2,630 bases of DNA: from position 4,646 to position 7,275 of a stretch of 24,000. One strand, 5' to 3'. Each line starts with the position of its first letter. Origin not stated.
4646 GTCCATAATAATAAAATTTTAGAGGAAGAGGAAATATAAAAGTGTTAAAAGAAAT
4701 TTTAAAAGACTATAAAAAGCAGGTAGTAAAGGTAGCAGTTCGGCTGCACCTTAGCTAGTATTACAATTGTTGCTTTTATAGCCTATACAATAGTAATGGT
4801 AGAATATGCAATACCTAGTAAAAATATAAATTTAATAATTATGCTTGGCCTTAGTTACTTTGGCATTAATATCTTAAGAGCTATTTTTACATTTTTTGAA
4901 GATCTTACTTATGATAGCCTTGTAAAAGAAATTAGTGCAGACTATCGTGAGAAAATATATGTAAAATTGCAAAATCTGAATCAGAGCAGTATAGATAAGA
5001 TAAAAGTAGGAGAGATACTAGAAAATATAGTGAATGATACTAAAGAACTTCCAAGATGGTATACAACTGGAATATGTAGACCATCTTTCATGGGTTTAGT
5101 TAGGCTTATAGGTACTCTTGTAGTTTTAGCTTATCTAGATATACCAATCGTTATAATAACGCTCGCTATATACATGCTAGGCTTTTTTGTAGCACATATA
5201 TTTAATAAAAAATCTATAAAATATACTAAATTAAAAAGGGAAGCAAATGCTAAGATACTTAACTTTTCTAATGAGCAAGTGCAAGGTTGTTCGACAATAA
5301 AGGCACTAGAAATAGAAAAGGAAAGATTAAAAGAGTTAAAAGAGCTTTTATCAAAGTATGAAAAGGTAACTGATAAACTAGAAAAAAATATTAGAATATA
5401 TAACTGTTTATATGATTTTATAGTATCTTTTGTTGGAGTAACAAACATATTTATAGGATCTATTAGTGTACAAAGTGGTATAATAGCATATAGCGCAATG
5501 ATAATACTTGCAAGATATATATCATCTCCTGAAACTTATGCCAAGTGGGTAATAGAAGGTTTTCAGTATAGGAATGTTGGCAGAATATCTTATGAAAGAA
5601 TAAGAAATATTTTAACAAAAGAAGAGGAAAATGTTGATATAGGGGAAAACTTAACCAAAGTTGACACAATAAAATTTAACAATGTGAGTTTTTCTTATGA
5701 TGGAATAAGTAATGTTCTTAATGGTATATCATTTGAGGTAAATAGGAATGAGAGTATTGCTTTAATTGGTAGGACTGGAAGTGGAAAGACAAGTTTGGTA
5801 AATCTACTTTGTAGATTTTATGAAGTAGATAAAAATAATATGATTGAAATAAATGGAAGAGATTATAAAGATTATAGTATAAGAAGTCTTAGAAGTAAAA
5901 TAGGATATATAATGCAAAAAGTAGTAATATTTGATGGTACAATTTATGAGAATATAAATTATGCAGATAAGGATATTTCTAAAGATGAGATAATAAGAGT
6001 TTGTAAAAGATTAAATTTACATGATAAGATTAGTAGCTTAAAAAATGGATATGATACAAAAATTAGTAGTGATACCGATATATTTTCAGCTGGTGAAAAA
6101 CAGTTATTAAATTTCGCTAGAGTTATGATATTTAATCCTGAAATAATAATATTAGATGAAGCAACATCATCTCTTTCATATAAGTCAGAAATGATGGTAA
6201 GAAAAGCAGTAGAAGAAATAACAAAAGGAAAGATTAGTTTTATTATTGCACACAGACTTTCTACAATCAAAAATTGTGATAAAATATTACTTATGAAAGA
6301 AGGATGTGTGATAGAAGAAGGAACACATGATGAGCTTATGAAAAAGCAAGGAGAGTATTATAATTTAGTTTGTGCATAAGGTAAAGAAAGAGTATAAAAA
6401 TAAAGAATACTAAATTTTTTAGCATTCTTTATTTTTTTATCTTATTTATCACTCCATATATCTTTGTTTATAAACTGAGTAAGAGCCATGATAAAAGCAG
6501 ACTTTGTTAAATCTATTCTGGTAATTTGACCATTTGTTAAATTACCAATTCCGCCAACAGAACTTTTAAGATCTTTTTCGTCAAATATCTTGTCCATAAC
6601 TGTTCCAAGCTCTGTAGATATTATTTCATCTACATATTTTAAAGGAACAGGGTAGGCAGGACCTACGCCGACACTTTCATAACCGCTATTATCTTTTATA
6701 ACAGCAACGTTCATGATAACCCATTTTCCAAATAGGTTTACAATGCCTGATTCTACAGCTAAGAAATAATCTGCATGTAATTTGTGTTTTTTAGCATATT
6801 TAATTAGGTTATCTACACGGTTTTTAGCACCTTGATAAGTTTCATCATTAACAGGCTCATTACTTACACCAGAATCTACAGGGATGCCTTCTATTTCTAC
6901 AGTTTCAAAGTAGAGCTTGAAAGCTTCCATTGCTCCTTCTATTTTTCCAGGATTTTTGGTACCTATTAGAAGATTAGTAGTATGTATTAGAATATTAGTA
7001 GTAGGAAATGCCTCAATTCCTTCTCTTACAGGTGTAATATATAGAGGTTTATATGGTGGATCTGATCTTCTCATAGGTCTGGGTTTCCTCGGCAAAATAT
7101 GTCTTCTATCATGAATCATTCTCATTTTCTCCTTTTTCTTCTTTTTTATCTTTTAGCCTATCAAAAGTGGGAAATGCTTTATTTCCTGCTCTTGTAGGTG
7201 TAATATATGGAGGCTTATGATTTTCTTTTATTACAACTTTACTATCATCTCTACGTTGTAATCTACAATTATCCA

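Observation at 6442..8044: Operon with a zinc-ribbon protein, three tandem paralogous small ORFs and a YjjX-type NTPase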

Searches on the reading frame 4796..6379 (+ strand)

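Call 49: search_protein_families(library=pfam, proteins=[window:4796-6379:+], max_evalue=0.001)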
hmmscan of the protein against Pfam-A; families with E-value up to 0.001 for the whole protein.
window:4796-6379:+ (527 aa): 2 families
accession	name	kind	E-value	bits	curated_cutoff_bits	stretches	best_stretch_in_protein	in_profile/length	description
PF00005.33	ABC_tran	-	1.5e-27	97.3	25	1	308-458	1-137/137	ABC transporter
PF00664.28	ABC_membrane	-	3.4e-24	86.4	28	1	8-242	32-267/274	ABC transporter transmembrane region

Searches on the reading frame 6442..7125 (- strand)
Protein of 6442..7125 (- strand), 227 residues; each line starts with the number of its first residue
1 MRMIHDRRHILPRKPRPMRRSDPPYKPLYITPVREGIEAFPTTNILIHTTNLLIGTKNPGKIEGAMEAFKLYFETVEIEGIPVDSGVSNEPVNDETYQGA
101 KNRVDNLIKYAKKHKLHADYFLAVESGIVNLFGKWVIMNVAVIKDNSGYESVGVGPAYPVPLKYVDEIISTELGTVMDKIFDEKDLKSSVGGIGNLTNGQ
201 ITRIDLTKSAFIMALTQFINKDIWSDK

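Call 6: search_protein_families(library=pfam, proteins=[window:6442-7125:-], max_evalue=1)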
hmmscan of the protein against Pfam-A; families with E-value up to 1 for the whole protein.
window:6442-7125:- (227 aa): 2 families
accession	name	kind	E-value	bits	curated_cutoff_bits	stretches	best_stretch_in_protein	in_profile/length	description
PF01931.24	NTPase_I-T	-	1.9e-42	145.3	25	1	55-219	1-162/162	Protein of unknown function DUF84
PF02500.21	DNA_pack_N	-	0.07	13.4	25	1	35-79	130-173/278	Probable DNA packing protein, N-terminus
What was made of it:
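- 6442..6975 (-): YjjX / NTPase_I-T (ITPase/XTPase-type) domain of cistron 4. PF01931 at 145.3 bits, profile positions 1-162 of 162 (call 6).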

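Call 7: search_protein_families(library=ncbifam, proteins=[window:6442-7125:-], max_evalue=1)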
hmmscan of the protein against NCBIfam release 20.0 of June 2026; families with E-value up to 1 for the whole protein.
window:6442-7125:- (227 aa): 5 families
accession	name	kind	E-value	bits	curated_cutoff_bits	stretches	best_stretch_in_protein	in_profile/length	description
TIGR00258.1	TIGR00258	equivalog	2.5e-34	118.8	117.1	1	54-224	1-167/168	inosine/xanthosine triphosphatase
NF003039.0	PRK03941.1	equivalog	1.9e-32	112.4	199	1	53-225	4-174/176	NTPase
NF003459.0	PRK05074.1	equivalog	5.6e-31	107.7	175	1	49-223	4-173/176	inosine/xanthosine triphosphatase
NF002850.0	PRK03114.1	equivalog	2.2e-18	66.5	199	1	52-213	3-157/169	DUF84 family protein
NF002250.0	PRK01170.1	subfamily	4.2e-17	62.6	489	1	49-224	149-320/322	bifunctional pantetheine-phosphate adenylyltransferase/NTP phosphatase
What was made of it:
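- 6442..6975 (-): TIGR00258 at 118.8 bits against a cut-off of 117.1 (call 7).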

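Call 48: search_protein_families(library=padloc, proteins=[window:6442-7125:-], max_evalue=0.1)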
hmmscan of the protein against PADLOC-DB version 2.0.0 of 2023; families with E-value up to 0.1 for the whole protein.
window:6442-7125:- (227 aa): 0 families

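Call 56: search_solved_structures(query=window:6445-7119:-, max_evalue=0.001, show_alignments=1)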
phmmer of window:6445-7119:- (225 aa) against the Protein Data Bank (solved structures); distinct sequences matched with E-value up to 0.001: 4.
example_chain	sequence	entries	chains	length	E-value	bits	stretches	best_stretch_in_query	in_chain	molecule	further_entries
1zwy_A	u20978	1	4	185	9.4e-18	68.1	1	49-220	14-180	Hypothetical UPF0244 protein VC0702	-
1zno_A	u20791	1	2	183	9.6e-18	68.1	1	49-220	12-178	Hypothetical UPF0244 protein VC0702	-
1u14_A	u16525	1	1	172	7.6e-15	58.6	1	51-218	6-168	Hypothetical UPF0244 protein yjjX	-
1u5w_A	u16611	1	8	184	1.2e-13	54.7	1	50-219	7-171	Hypothetical UPF0244 protein yjjX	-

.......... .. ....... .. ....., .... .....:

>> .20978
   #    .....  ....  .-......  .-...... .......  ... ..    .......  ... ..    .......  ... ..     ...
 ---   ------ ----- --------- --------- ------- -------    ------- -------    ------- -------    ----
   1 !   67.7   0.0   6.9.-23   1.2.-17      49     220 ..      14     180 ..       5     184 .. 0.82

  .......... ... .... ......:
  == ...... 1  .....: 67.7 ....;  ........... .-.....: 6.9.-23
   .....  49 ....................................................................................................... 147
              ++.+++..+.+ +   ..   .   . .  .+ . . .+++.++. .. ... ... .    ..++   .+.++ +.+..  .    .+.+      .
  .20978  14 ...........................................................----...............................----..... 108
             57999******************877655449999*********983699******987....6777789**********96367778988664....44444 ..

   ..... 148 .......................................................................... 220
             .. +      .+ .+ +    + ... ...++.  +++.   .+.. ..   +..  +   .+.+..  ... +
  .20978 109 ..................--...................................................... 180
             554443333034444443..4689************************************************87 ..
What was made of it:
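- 6442..6975 (-): PDB 1zwy, 1zno, 1u14 and 1u5w at 1e-13 to 1e-17 (call 56).
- On NTPase_I-T / YjjX (PF01931, TIGR00258): '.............' aligns to '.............' of 1zwy (call 56).
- Closest known: YjjX / NTPase_I-T family. Same: The domain is complete and carries the N-terminal G-[ST]-x-N-P-x-K strand (calls 6, 7, 56).
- Fusion: The NTPase_I-T match is full length and begins at residue 55 (calls 6, 7, 56).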

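Call 62: predict_structure(alignment_id=A6)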
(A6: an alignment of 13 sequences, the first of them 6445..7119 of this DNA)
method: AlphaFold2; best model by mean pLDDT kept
length: 225 residues; sequences in the alignment: 13
mean_pLDDT: 50.9   pTM: 0.33
mean pLDDT of the five models: 50.9, 47.5, 47.0, 45.3, 44.5
residues with pLDDT >= 90: 0; 70-90: 31; 50-70: 77; < 50: 117
segments of 3 or more residues with pLDDT < 50: 33-36, 38-55, 69-88, 115-122, 167-225
pLDDT, mean of each block of 10 residues (from residue 1): 56 73 65 47 38 46 51 36 43 72 68 54 59 70 53 63 51 36 33 31 38 40 39
secondary structure, 60 per line:
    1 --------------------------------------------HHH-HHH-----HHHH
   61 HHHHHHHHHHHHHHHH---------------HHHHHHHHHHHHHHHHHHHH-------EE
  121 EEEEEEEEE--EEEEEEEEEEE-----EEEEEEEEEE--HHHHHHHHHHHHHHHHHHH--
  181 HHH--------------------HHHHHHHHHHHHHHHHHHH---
elements in order: H57-76 H92-111 E119-129 E132-142 E148-157 H160-178 H204-222
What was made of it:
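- The AF2 model is too poor to show docking (call 62).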
